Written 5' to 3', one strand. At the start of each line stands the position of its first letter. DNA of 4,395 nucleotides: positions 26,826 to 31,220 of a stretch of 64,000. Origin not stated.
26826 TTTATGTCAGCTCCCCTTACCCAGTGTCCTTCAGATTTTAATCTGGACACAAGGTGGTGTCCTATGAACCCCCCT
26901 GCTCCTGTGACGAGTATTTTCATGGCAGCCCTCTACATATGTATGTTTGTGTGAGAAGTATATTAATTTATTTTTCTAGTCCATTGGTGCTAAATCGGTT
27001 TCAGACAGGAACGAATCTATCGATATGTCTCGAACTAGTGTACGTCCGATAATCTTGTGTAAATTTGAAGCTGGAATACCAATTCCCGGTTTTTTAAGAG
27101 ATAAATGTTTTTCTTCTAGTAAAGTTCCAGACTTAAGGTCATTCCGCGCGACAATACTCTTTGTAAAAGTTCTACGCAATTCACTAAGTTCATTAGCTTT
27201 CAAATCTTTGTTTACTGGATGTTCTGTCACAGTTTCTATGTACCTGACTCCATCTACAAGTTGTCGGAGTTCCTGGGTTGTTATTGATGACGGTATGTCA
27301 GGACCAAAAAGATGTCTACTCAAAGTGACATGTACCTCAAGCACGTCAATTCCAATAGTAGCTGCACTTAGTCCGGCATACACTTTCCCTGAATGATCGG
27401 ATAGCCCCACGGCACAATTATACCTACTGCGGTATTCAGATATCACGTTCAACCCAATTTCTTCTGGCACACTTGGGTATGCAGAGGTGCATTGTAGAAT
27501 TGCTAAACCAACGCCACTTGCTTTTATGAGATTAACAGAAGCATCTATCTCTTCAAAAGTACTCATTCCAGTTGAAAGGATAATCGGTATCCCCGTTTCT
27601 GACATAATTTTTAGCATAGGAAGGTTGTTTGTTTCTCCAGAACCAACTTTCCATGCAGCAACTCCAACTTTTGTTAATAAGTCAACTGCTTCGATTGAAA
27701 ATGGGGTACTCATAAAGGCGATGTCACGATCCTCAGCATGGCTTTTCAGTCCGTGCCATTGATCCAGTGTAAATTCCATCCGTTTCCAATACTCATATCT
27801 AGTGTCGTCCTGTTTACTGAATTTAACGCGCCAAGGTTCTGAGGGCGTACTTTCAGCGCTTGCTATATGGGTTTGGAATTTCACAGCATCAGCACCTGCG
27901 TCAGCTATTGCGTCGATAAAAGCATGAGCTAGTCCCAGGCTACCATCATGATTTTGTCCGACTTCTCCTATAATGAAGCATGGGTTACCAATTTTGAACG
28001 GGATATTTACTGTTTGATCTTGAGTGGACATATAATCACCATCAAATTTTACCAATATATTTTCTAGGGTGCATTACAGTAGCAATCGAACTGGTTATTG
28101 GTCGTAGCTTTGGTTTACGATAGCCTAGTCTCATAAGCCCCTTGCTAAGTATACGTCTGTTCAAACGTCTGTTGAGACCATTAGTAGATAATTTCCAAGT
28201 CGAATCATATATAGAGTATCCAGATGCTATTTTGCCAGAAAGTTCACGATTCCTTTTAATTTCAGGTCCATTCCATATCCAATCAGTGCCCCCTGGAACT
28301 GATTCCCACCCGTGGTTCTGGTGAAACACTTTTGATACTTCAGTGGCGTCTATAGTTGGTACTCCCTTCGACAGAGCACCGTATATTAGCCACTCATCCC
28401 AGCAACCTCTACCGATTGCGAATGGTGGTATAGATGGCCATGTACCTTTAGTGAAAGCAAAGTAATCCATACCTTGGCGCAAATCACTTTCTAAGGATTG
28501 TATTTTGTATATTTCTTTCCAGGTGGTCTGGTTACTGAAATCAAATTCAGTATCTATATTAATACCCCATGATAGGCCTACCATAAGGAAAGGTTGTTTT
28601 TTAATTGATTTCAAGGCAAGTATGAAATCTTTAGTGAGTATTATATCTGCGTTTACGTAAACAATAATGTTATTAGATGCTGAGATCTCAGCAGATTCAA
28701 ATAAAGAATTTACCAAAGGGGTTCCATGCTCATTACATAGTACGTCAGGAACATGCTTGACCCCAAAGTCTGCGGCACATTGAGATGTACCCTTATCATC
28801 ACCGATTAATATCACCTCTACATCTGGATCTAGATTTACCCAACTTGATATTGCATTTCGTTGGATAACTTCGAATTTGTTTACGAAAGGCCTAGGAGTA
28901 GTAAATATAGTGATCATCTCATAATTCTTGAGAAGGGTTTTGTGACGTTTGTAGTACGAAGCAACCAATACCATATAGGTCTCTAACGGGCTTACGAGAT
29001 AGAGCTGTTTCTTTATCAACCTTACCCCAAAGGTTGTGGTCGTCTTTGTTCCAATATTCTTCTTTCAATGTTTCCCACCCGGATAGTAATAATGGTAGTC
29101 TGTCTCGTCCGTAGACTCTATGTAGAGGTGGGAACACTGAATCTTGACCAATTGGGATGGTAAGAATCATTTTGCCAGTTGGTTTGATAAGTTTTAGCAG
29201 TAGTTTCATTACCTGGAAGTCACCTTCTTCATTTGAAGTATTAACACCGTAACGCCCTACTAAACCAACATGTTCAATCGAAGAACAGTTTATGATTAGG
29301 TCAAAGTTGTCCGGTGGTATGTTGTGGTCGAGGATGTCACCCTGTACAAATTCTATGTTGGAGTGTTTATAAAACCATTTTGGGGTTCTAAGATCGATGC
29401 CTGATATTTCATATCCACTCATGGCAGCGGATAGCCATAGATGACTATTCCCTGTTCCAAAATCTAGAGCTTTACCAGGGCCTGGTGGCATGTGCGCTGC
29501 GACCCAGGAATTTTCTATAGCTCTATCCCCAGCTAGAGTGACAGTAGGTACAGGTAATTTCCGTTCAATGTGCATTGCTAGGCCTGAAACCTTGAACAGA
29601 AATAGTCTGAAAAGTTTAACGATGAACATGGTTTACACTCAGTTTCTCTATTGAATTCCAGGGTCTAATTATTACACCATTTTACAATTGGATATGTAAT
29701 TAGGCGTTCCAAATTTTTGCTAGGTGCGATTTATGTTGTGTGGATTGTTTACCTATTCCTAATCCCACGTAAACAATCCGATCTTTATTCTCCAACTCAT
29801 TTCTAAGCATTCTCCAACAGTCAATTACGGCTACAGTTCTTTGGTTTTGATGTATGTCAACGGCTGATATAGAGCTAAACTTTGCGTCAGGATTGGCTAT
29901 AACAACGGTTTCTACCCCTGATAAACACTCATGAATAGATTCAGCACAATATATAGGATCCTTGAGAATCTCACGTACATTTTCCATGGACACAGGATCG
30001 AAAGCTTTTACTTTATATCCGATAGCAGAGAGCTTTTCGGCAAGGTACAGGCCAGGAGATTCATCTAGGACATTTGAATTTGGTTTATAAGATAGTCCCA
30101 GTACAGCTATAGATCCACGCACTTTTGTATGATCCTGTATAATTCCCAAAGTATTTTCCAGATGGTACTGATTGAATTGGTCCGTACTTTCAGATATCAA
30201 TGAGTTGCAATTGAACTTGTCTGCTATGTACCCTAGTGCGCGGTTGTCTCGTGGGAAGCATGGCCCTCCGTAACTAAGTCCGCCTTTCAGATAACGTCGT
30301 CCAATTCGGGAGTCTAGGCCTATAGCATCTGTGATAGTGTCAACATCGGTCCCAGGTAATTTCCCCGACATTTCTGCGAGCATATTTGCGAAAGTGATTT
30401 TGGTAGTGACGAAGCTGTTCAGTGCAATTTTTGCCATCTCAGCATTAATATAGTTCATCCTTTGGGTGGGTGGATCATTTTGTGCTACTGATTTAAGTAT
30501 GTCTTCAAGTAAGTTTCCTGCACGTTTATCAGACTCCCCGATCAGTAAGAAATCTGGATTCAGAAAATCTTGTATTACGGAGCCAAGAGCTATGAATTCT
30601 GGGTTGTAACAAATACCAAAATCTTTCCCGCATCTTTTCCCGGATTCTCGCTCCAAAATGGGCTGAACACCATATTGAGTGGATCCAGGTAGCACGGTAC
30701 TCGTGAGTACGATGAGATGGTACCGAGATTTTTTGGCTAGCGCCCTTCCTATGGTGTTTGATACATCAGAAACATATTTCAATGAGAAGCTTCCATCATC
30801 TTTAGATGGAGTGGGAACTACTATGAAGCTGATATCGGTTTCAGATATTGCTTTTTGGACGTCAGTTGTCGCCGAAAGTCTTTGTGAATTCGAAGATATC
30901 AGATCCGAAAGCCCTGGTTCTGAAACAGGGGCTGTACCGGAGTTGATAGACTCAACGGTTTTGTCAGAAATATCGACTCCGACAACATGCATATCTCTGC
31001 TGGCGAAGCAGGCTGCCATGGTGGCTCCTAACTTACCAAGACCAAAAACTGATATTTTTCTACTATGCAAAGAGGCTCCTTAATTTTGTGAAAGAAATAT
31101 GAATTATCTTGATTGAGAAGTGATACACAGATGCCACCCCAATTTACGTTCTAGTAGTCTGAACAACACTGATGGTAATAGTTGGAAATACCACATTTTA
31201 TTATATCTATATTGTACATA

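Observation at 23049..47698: Three separate nonulosonic-acid (sialic-acid-like) synthesis and activation modules in one operon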

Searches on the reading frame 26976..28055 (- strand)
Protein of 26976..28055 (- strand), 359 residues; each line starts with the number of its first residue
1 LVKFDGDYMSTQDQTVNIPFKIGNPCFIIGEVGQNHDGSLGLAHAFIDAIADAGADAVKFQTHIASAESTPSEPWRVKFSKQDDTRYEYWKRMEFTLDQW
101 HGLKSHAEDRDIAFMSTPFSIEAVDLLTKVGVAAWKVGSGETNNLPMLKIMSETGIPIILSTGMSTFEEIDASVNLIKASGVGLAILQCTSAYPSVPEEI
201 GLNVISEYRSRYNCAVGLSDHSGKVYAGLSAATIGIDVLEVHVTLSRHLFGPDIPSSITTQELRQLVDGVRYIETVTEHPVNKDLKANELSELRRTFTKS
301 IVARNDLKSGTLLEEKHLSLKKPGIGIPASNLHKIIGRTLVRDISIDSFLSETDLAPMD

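Call 3: search_protein_families(library=pfam, proteins=[window:26976-28055:-])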
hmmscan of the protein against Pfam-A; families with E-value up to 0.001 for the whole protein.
window:26976-28055:- (359 aa): 2 families
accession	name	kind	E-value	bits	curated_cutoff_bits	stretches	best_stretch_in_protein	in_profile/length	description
PF03102.20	NeuB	-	1.2e-66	225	22.1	1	47-277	2-236/241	NeuB family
PF08666.17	SAF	-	3.2e-10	40.9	21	1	299-355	2-62/63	SAF domain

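Call 6: search_protein_families(library=ncbifam, proteins=[window:26976-28055:-], max_evalue=0.00001)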
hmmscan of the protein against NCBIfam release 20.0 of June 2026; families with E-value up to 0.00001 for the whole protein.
window:26976-28055:- (359 aa): 2 families
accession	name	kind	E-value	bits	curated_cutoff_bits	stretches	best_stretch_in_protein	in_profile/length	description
TIGR03569.1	NeuB_NnaB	equivalog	2e-94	316.3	399.65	1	26-348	1-327/329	N-acetylneuraminate synthase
TIGR03586.1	PseI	equivalog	7.6e-66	222.5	340.25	1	26-346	2-323/327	pseudaminic acid synthase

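Call 16: search_solved_structures(query=window:26976-28055:-, max_evalue=0.001, show_alignments=0)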
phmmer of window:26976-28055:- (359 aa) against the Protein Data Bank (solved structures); distinct sequences matched with E-value up to 0.001: 8.
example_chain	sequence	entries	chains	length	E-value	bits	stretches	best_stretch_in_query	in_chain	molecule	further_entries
4ipj_A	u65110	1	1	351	5.8e-52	180.4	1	25-354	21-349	Polysialic acid capsule biosynthesis protein SiaC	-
1xuu_A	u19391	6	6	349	1.6e-51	179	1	25-354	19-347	polysialic acid capsule biosynthesis protein SiaC | N-acetylneuraminate synthase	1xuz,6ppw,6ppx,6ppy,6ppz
4ipi_A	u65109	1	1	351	4e-51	177.6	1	25-354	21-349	Polysialic acid capsule biosynthesis protein SiaC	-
2wqp_A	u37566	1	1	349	3.9e-50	174.4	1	25-354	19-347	POLYSIALIC ACID CAPSULE BIOSYNTHESIS PROTEIN SIAC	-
8h2c_A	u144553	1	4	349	1.8e-42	149.2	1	20-354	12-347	Pseudaminic acid synthase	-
1vli_A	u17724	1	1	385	7.2e-38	134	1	23-297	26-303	Spore coat polysaccharide biosynthesis protein spsE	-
6ncs_A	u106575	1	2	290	1.3e-36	129.9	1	9-289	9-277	N-acetylneuraminic acid (Sialic acid) synthetase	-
3g8r_A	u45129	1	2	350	1.6e-15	60.6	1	23-358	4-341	Probable spore coat polysaccharide biosynthesis protein E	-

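Call 26: search_solved_structures(query=window:26976-28055:-, max_evalue=1e-45, show_alignments=2)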
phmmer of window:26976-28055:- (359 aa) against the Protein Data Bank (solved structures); distinct sequences matched with E-value up to 1e-45: 4.
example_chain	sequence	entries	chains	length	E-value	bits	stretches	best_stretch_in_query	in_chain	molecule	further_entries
4ipj_A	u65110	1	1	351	5.8e-52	180.4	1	25-354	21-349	Polysialic acid capsule biosynthesis protein SiaC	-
1xuu_A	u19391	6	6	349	1.6e-51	179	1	25-354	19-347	polysialic acid capsule biosynthesis protein SiaC | N-acetylneuraminate synthase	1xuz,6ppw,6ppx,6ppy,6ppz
4ipi_A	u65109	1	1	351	4e-51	177.6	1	25-354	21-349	Polysialic acid capsule biosynthesis protein SiaC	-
2wqp_A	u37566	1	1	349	3.9e-50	174.4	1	25-354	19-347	POLYSIALIC ACID CAPSULE BIOSYNTHESIS PROTEIN SIAC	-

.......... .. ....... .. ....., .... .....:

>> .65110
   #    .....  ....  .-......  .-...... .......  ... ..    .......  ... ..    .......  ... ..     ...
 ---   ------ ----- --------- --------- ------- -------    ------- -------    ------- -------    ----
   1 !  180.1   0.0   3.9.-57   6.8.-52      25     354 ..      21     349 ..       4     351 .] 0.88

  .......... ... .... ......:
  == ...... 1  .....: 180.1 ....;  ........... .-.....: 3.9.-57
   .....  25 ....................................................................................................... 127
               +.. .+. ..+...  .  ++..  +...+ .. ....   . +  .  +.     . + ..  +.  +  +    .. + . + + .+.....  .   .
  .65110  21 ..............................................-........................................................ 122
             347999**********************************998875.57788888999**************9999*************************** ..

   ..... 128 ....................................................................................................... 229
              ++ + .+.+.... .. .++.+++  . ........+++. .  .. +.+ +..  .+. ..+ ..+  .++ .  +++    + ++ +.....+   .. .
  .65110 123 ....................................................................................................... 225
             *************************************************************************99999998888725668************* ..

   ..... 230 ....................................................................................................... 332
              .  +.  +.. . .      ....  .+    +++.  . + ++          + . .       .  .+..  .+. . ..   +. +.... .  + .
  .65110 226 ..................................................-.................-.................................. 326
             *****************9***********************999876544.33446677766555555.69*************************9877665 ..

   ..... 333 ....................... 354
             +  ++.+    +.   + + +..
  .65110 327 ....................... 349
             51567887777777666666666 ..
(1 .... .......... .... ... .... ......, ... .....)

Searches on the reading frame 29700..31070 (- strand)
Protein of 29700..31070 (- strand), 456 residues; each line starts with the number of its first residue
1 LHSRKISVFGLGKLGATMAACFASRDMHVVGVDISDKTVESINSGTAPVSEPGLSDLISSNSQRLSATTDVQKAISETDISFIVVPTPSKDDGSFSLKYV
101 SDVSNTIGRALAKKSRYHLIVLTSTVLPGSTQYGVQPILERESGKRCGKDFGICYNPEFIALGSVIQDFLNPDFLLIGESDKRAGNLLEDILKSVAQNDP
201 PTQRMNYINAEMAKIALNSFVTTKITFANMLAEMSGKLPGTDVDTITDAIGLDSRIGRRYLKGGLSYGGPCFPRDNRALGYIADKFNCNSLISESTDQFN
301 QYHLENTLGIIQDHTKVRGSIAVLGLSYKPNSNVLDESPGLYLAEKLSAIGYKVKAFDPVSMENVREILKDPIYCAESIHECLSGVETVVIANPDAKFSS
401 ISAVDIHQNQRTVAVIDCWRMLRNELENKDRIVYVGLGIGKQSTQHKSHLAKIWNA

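Call 3: search_protein_families(library=pfam, proteins=[window:29700-31070:-])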
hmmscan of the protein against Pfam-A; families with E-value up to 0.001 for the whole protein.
window:29700-31070:- (456 aa): 7 families
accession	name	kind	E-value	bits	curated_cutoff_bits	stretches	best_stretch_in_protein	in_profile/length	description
PF03721.20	UDPG_MGDP_dh_N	-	1.8e-51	174.9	27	1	5-191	2-187/187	UDP-glucose/GDP-mannose dehydrogenase family, NAD binding domain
PF00984.24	UDPG_MGDP_dh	-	1.5e-23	83.2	25.4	1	209-301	2-93/94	UDP-glucose/GDP-mannose dehydrogenase family, central domain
PF03720.21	UDPG_MGDP_dh_C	-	2.5e-17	63.6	30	1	322-423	1-102/103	UDP-glucose/GDP-mannose dehydrogenase family, UDP binding domain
PF03446.21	NAD_binding_2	-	1.3e-07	32.2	21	0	5-89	1-67/161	NAD binding domain of 6-phosphogluconate dehydrogenase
PF01210.29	NAD_Gly3P_dh_N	-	1.5e-06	28.7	23.1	1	5-87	1-79/158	NAD-dependent glycerol-3-phosphate dehydrogenase N-terminus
PF02737.24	3HCDH_N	-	0.0002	21.7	22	1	5-80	1-81/180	3-hydroxyacyl-CoA dehydrogenase, NAD binding domain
PF02826.25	2-Hacid_dh_C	-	0.00023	21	25.1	0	2-42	35-75/178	D-isomer specific 2-hydroxyacid dehydrogenase, NAD binding domain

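Call 73: find_encoding_contigs(protein=window:29700-31070:-, flank=10000, max_places=6)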
Protein window:29700-31070:- (456 aa): 6 contigs read that carry it; 1 place shown.
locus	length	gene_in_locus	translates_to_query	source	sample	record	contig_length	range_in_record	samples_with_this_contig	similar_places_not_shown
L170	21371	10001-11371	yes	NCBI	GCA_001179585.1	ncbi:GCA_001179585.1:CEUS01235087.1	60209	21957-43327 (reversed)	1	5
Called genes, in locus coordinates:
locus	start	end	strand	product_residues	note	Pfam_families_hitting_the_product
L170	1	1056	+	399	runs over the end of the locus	PF13469:Sulfotransfer_3, PF00685:Sulfotransfer_1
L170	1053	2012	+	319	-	PF00551:Formyl_trans_N, PF02911:Formyl_trans_C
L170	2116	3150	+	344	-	PF04101:Glyco_tran_28_C (weak)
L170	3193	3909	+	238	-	PF02585:PIG-L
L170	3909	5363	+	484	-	-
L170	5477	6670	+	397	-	PF01128:IspD (weak), PF02348:CTP_transf_3, PF08282:Hydrolase_3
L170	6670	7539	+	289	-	PF03102:NeuB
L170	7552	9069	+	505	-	PF04464:Glyphos_transf (weak)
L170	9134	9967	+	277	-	PF03848:TehB (faint), PF08003:Methyltransf_9 (weak), PF13489:Methyltransf_23, PF09445:Methyltransf_15, PF13847:Methyltransf_31, PF08241:Methyltransf_11, PF08242:Methyltransf_12, PF13649:Methyltransf_25, +1 more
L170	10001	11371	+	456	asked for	PF01210:NAD_Gly3P_dh_N (weak), PF03446:NAD_binding_2 (faint), PF03721:UDPG_MGDP_dh_N, PF00984:UDPG_MGDP_dh, PF03720:UDPG_MGDP_dh_C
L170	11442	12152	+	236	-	PF13847:Methyltransf_31 (faint), PF03269:DUF268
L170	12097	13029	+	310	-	-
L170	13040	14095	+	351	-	PF03102:NeuB, PF08666:SAF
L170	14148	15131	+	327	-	PF01073:3Beta_HSD, PF01370:Epimerase, PF02719:Polysacc_synt_2 (faint), PF13460:NAD_binding_10 (weak), PF16363:GDP_Man_Dehyd, PF07993:NAD_binding_4 (weak)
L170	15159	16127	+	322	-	PF00389:2-Hacid_dh, PF02826:2-Hacid_dh_C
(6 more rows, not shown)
